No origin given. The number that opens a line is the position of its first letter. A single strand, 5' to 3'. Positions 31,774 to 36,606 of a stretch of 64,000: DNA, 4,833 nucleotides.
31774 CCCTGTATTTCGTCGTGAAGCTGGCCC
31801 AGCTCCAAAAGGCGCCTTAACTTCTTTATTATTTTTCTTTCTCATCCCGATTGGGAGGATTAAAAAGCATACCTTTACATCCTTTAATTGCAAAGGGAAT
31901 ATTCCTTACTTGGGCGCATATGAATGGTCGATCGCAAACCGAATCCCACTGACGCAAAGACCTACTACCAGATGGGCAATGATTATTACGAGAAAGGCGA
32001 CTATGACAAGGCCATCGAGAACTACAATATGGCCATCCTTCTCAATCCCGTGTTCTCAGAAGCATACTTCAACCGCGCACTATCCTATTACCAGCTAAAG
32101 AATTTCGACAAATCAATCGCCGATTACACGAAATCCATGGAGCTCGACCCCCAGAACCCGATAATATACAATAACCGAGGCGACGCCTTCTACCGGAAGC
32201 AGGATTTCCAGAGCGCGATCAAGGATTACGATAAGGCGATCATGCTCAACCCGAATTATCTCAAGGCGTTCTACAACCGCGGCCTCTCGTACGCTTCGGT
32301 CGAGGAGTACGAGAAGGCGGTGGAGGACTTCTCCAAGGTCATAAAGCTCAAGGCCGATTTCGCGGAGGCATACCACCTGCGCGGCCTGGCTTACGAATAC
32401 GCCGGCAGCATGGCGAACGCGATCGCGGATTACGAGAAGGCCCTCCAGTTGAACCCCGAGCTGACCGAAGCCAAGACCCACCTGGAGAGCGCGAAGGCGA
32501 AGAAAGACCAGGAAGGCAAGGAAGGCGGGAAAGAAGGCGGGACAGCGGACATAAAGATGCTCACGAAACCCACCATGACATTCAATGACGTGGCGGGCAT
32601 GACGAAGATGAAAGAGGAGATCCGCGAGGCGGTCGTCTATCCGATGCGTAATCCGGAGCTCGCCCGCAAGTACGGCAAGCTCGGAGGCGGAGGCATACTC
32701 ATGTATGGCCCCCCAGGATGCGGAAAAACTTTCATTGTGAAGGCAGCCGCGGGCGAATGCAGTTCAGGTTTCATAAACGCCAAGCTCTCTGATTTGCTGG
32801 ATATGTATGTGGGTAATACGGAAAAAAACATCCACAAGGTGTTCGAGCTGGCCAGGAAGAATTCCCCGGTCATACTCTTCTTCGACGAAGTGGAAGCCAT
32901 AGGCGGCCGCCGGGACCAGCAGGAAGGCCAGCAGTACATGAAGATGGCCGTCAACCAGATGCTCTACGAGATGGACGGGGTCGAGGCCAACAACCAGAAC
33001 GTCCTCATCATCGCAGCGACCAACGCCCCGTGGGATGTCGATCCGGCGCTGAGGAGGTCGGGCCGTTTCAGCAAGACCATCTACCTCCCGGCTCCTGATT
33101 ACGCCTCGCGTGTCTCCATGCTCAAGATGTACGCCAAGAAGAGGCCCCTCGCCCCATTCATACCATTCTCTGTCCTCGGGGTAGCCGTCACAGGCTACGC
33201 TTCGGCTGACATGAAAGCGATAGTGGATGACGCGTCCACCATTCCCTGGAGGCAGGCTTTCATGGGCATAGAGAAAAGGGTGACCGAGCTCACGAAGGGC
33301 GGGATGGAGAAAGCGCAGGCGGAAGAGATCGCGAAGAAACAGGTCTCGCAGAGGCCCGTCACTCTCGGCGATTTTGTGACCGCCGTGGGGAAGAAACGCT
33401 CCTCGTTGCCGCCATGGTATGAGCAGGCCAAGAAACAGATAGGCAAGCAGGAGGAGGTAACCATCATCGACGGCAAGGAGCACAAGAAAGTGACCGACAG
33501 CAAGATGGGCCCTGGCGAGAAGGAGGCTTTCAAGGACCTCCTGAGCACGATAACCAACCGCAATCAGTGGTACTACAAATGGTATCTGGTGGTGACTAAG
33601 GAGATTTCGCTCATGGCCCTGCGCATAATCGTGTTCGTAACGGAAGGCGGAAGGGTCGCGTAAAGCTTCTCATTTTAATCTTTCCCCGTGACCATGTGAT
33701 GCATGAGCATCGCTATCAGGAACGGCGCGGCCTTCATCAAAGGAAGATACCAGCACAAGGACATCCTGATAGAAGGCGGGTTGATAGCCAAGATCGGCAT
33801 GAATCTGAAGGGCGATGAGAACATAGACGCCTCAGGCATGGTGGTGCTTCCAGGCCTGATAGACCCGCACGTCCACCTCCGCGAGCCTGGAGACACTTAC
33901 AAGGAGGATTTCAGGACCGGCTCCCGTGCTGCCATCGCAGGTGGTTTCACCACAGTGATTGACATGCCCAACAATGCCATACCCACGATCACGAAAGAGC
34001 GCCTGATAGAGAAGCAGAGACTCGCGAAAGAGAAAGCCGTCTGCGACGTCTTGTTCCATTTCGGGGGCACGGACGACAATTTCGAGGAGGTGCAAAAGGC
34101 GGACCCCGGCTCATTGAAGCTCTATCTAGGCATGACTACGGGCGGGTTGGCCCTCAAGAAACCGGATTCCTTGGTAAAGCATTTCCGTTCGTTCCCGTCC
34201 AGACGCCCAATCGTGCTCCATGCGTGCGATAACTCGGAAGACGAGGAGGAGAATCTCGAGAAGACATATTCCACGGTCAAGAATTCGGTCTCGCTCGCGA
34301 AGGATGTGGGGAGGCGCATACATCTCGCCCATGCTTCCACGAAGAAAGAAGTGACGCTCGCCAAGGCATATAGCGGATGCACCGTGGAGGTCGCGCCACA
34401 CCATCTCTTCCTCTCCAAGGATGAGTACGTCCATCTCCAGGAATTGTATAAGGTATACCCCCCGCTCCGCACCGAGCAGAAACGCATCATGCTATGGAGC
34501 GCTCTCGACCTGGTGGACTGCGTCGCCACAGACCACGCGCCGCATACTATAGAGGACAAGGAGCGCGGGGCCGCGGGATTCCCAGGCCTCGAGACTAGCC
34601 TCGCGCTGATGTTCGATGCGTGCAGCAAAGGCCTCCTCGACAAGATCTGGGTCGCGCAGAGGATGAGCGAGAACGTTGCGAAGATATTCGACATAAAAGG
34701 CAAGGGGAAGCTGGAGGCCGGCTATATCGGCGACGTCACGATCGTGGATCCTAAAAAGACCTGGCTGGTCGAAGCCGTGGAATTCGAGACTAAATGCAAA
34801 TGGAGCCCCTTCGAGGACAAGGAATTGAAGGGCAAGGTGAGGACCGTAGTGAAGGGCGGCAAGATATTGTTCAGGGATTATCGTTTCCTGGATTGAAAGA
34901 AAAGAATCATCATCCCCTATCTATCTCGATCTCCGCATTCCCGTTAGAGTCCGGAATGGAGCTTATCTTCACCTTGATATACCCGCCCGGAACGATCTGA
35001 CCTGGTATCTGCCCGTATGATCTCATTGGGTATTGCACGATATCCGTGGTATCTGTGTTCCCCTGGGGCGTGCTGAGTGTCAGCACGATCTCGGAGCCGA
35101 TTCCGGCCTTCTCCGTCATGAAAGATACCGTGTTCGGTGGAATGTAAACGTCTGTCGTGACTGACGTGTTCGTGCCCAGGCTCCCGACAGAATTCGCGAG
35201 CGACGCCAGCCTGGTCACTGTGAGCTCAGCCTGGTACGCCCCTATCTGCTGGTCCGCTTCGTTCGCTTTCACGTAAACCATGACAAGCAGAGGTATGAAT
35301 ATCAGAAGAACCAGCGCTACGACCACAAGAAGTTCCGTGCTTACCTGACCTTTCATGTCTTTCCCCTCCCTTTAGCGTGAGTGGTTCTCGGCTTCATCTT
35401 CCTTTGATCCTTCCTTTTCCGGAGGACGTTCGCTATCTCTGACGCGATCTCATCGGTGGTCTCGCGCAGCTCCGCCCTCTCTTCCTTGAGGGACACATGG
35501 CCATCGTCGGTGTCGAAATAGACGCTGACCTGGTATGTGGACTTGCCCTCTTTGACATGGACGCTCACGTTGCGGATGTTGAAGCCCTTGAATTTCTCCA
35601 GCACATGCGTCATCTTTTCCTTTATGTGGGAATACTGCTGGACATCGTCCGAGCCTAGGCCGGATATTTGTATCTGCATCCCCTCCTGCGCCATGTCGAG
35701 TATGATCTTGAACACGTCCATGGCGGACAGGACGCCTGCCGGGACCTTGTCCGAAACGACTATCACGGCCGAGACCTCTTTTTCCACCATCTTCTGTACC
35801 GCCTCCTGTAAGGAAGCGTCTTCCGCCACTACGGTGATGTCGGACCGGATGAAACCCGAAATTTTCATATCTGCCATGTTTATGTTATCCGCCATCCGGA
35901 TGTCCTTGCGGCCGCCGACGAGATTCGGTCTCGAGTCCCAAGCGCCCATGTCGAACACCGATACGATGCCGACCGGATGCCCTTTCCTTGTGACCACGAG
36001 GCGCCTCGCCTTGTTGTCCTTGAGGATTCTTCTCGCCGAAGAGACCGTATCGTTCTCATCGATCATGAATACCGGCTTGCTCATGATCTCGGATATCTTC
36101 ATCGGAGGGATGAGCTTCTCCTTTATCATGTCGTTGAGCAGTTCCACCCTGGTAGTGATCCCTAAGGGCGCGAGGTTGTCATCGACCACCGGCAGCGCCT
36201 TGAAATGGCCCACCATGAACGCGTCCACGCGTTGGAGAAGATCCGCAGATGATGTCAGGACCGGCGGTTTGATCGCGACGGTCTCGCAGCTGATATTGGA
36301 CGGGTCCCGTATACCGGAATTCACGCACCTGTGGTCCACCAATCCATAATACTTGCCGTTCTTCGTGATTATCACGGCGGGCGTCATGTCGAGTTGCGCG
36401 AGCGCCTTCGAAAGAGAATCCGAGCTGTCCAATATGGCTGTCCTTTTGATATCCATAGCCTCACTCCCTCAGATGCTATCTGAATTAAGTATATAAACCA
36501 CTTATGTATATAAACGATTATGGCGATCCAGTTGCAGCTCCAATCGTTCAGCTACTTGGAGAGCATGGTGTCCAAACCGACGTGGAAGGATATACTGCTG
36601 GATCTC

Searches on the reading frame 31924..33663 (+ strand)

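Call 48: search_protein_families(library=ncbifam, proteins=[window:31924-33663:+], max_evalue=0.00001)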
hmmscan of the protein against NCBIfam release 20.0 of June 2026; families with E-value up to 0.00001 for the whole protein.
window:31924-33663:+ (579 aa): 29 families (the best 25 are shown)
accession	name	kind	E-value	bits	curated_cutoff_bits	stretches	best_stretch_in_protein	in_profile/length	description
TIGR01243.1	CDC48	subfamily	9.4e-60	202.7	802.65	1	214-495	446-714/733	CDC48 family AAA ATPase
TIGR01241.2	FtsH_fam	equivalog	1.1e-57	196.2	600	1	203-452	142-393/598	ATP-dependent zinc metalloprotease FtsH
NF003069.1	PRK03992.1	subfamily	1.7e-57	195.3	500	1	210-447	120-358/379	proteasome-activating nucleotidase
TIGR01242.2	TIGR01242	subfamily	2e-55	188.3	500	1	210-444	103-338/362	proteasome-activating nucleotidase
NF041006.2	cell_div_CdvC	equivalog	3.8e-55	187.3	650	1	128-446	26-327/370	cell division protein CdvC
NF008004.0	PRK10733.1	equivalog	3.5e-49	167.3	1008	1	198-443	127-374/644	ATP-dependent zinc metalloprotease FtsH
NF047748.1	PrtsmActNtasePan1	equivalog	2.6e-44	151.9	750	1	213-452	140-380/405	proteasome-activating nucleotidase Pan1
NF047747.1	PrtsmActNtasePan2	equivalog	4.3e-44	151.3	700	1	211-445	141-376/397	proteasome-activating nucleotidase Pan2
TIGR03689.1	pup_AAA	equivalog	1.1e-40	139.8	504.75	1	214-432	175-401/512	proteasome ATPase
NF042959.1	IteA_antiphage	equivalog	1.8e-29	103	510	1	170-449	39-308/367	anti-phage ATPase IteA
NF040959.1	MamA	equivalog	6.7e-26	91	200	2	86-187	78-179/204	magnetosome protein MamA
TIGR02521.1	type_IV_pilW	equivalog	1.7e-19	70.3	154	2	10-112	30-131/234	type IV pilus biogenesis/stability protein PilW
TIGR00990.1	3a0801s09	subfamily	2.9e-18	65.9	757.25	2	84-181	132-227/615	mitochondrial import receptor subunit TOM70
NF033762.1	social_mot_Tgl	equivalog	1.5e-17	63.8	225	1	27-164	82-221/252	social motility TPR repeat lipoprotein Tgl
TIGR02917.1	PEP_TPR_lipo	equivalog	3.1e-17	61.7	312.2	1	7-142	393-528/899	XrtA/PEP-CTERM system TPR-repeat protein PrsT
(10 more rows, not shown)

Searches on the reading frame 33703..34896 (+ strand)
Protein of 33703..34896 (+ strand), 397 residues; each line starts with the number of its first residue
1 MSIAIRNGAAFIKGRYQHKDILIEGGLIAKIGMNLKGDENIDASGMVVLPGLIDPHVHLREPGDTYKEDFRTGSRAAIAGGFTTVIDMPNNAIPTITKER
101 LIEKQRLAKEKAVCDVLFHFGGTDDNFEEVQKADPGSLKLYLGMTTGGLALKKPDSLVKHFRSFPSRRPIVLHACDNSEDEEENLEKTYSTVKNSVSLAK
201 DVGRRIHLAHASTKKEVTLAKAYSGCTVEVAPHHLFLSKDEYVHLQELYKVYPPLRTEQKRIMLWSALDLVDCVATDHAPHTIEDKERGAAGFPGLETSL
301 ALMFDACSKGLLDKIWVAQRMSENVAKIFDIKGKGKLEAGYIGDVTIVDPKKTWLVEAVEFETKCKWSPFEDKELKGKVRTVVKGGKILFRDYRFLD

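Call 93: search_protein_families(library=ncbifam, proteins=[window:33703-34896:+], max_evalue=1e-10)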
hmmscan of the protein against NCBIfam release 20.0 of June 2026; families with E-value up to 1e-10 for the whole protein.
window:33703-34896:+ (397 aa): 30 families (the best 25 are shown)
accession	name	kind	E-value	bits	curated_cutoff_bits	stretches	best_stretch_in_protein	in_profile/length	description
NF003271.0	PRK04250.1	equivalog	2.2e-94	316.4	405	1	7-391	7-389/407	dihydroorotase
NF005751.0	PRK07575.1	equivalog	2.3e-94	316.4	529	1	2-393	4-423/440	dihydroorotase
TIGR00857.1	pyrC_multi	subfamily_domain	3.3e-94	316.2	279.05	1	17-392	4-411/412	dihydroorotase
NF006559.0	PRK09060.1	equivalog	2.2e-86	289.9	482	1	3-390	7-423/444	dihydroorotase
NF006688.0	PRK09236.1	equivalog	3.2e-86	289.9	535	2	187-394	213-430/444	dihydroorotase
NF002668.0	PRK02382.1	equivalog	1.3e-81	274.6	452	1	16-388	13-410/436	dihydroorotase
NF006836.0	PRK09357.1-1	equivalog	5e-67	226.5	538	2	192-392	214-426/432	dihydroorotase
TIGR03178.1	allantoinase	equivalog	2.1e-63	214.7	357.85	2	190-392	214-427/441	allantoinase AllB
NF006844.0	PRK09357.2-5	equivalog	6e-62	210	701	2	193-392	215-422/422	dihydroorotase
NF006837.0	PRK09357.1-2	equivalog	6.8e-62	209.4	575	1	1-392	1-424/428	dihydroorotase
NF004839.0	PRK06189.1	equivalog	5.7e-59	199.9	631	2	4-135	6-141/451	allantoinase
NF006839.0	PRK09357.1-4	equivalog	1.1e-58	198.9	576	2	189-391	209-421/422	dihydroorotase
NF006845.0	PRK09357.2-6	equivalog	1.1e-56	192.3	728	2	192-392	215-427/428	dihydroorotase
NF002284.0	PRK01211.1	subfamily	4.7e-55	187.2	462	1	7-389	4-388/409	dihydroorotase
NF006841.0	PRK09357.2-2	equivalog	6.7e-55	186.5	640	2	196-391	213-418/421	dihydroorotase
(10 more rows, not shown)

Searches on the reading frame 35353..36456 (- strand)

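Call 93: search_protein_families(library=ncbifam, proteins=[window:35353-36456:-], max_evalue=1e-10)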
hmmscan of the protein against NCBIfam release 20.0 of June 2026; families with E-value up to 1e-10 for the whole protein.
window:35353-36456:- (367 aa): 1 family
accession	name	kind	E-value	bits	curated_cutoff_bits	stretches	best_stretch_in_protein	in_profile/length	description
NF041552.1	TF_PrdR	equivalog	8.5e-12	44.2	795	0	72-167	24-118/577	sigma-54 dependent transcriptional regulator PrdR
